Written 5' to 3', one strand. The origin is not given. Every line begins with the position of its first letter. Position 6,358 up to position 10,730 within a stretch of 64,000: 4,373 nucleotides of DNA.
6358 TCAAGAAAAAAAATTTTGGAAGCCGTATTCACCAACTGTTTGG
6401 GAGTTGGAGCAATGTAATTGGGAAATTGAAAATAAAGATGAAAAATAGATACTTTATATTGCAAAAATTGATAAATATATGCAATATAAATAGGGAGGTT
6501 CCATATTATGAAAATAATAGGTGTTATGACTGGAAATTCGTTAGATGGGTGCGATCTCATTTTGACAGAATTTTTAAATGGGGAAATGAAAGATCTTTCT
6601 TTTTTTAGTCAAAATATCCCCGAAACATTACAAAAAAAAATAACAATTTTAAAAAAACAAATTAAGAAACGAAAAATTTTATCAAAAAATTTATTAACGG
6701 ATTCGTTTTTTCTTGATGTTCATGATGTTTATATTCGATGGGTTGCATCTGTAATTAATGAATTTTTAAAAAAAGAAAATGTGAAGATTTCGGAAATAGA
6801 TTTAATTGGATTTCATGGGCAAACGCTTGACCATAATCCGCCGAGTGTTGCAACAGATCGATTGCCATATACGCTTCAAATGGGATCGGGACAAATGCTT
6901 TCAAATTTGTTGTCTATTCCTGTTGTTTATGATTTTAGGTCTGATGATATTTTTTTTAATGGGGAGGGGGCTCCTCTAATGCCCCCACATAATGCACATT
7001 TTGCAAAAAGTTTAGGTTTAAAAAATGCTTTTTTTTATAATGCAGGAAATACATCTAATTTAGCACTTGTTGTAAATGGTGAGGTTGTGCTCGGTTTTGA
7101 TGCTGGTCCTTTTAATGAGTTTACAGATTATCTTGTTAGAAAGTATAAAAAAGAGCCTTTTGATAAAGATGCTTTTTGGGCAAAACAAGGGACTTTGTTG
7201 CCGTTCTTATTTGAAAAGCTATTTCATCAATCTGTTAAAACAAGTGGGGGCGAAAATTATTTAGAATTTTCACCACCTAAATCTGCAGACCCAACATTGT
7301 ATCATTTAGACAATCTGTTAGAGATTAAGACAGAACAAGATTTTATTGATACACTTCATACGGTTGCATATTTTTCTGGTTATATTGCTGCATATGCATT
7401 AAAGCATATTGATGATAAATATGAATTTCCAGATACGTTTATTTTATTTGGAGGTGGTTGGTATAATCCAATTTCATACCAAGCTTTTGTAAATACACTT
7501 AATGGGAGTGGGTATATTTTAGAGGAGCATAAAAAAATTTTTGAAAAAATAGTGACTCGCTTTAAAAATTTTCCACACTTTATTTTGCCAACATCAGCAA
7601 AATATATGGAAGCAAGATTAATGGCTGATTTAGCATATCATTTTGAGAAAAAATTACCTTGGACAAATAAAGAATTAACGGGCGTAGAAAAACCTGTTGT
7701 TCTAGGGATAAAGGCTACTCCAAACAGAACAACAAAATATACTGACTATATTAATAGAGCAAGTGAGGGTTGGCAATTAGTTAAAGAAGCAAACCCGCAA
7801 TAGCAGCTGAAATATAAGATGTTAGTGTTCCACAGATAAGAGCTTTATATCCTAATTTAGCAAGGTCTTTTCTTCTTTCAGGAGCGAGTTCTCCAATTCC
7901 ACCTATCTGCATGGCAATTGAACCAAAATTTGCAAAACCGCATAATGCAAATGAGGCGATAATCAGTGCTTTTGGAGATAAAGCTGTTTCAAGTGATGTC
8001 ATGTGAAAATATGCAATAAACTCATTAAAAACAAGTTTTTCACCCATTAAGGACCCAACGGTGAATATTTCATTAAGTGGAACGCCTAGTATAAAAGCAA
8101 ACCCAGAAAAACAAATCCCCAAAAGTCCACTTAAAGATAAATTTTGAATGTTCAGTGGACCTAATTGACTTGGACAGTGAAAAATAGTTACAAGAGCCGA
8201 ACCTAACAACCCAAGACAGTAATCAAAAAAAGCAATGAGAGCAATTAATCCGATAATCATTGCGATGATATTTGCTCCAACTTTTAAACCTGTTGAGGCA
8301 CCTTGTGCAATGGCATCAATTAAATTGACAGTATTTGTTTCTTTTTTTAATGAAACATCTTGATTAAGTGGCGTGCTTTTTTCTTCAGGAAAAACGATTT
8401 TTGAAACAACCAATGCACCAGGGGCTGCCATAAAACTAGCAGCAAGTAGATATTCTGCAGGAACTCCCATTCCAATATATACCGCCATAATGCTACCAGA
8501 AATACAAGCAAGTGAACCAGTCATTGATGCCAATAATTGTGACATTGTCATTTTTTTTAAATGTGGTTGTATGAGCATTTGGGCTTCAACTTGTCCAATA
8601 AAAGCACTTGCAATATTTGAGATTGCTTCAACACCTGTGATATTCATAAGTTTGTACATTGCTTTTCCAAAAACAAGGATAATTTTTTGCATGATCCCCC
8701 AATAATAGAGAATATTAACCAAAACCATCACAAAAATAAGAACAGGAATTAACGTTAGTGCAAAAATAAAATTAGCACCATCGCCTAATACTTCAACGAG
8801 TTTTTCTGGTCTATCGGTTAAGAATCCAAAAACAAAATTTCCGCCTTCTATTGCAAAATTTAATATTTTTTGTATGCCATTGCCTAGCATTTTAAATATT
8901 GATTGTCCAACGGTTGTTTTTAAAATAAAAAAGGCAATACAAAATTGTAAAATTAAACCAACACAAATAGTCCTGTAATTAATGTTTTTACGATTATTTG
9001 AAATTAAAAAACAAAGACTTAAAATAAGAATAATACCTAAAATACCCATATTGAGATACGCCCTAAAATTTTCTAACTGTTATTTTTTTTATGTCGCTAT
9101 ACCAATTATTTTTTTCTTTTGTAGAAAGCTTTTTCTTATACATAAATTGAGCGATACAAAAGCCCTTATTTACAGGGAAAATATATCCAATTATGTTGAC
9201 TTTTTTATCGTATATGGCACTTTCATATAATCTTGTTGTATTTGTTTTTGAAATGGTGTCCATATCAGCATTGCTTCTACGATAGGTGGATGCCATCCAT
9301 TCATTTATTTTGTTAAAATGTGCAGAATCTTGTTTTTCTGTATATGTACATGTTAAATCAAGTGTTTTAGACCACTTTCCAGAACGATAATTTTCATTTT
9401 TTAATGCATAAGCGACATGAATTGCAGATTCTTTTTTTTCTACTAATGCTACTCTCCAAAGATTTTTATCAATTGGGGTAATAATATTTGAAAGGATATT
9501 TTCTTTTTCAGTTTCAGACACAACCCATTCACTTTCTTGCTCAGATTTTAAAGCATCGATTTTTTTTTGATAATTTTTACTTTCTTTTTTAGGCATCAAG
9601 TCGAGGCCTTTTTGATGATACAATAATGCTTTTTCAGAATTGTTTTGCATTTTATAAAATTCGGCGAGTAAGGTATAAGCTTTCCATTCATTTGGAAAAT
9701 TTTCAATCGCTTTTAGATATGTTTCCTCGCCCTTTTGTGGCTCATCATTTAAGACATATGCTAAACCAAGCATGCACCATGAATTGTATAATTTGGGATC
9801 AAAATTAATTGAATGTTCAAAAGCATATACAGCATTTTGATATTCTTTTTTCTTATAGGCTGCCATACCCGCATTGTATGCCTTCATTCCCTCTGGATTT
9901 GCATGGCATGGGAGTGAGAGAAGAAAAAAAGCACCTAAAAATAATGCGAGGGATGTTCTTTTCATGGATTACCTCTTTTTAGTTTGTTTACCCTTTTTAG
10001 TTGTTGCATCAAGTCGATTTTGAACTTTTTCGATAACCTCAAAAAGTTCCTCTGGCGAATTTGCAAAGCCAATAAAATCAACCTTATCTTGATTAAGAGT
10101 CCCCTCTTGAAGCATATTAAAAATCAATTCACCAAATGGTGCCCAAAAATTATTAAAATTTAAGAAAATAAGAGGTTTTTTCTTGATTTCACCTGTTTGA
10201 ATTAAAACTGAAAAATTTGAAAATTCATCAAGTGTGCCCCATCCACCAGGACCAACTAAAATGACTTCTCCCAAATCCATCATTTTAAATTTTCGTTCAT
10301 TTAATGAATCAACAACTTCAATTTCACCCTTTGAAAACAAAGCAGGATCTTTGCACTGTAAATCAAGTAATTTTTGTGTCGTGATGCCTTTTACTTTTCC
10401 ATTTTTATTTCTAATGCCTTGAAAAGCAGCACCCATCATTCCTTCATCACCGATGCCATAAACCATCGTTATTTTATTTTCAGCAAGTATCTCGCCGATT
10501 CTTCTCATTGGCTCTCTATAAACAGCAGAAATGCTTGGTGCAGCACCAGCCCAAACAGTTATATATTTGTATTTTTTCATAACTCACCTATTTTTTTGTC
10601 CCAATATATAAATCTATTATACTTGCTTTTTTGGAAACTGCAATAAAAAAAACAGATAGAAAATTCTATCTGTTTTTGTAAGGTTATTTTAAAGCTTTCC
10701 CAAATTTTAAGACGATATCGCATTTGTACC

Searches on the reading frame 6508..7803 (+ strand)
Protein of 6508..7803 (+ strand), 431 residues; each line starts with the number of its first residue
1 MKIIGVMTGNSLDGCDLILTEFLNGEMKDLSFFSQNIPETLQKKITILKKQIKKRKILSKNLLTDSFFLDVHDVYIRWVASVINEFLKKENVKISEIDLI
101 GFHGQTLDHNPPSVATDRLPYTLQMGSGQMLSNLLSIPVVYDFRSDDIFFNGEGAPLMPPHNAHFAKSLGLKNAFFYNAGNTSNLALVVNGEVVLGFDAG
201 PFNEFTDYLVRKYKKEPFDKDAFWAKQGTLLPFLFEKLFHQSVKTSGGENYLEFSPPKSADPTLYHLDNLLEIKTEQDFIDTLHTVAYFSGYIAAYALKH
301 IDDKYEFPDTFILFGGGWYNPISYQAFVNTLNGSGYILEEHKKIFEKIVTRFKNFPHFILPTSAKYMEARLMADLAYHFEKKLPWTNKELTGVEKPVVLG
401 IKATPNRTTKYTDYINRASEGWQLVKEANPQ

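Call 87: search_protein_families(library=pfam, proteins=[window:6508-7803:+], max_evalue=0.00001)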
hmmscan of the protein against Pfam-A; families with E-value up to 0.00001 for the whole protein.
window:6508-7803:+ (431 aa): 1 family
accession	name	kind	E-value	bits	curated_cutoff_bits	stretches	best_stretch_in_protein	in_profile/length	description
PF03702.20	AnmK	-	1.3e-46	159.9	24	1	2-331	2-311/367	Anhydro-N-acetylmuramic acid kinase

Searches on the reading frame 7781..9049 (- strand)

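Call 87: search_protein_families(library=pfam, proteins=[window:7781-9049:-], max_evalue=0.00001)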
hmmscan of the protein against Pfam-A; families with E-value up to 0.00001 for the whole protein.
window:7781-9049:- (422 aa): 3 families
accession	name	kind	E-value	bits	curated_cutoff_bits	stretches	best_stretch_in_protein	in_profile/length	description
PF07662.18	Nucleos_tra2_C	-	7e-71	238.7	32.3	1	200-419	1-213/213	Na+ dependent nucleoside transporter C-terminus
PF01773.25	Nucleos_tra2_N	-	3.7e-25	88.7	27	1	4-76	1-73/74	Na+ dependent nucleoside transporter N-terminus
PF07670.19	Gate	-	4.5e-12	46.8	29.6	1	98-195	2-101/104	Nucleoside recognition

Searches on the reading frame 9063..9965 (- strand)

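Call 87: search_protein_families(library=pfam, proteins=[window:9063-9965:-], max_evalue=0.00001)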
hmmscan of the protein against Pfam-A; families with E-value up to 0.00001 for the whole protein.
window:9063-9965:- (300 aa): 4 families
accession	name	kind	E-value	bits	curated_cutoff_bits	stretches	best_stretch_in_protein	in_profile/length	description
PF13431.12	TPR_17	-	7.8e-13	48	24.4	1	82-114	1-33/34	Tetratricopeptide repeat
PF00515.34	TPR_1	-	3.4e-10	39.7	27.8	0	61-92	2-33/34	Tetratricopeptide repeat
PF07719.23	TPR_2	-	2.2e-09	37.1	27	0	30-58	5-33/34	Tetratricopeptide repeat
PF13181.12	TPR_8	-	1.1e-06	28.8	25.7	0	61-92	2-33/34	Tetratricopeptide repeat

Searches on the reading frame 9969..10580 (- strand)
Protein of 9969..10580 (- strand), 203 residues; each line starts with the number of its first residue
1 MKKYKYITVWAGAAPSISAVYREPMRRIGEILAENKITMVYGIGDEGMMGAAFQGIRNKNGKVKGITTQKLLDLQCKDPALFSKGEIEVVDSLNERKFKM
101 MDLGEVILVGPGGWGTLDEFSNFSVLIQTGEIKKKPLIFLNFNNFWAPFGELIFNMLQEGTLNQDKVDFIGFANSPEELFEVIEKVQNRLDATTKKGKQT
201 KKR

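Call 87: search_protein_families(library=pfam, proteins=[window:9969-10580:-], max_evalue=0.00001)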
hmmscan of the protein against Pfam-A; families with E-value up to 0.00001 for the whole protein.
window:9969-10580:- (203 aa): 2 families
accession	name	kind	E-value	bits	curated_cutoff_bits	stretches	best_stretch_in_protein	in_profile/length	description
PF03641.19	Lysine_decarbox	-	1.2e-22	81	27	1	49-181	1-129/131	Possible lysine decarboxylase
PF18306.6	LDcluster4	-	2.8e-08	33.9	26.3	1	17-121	13-111/151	SLOG cluster4 family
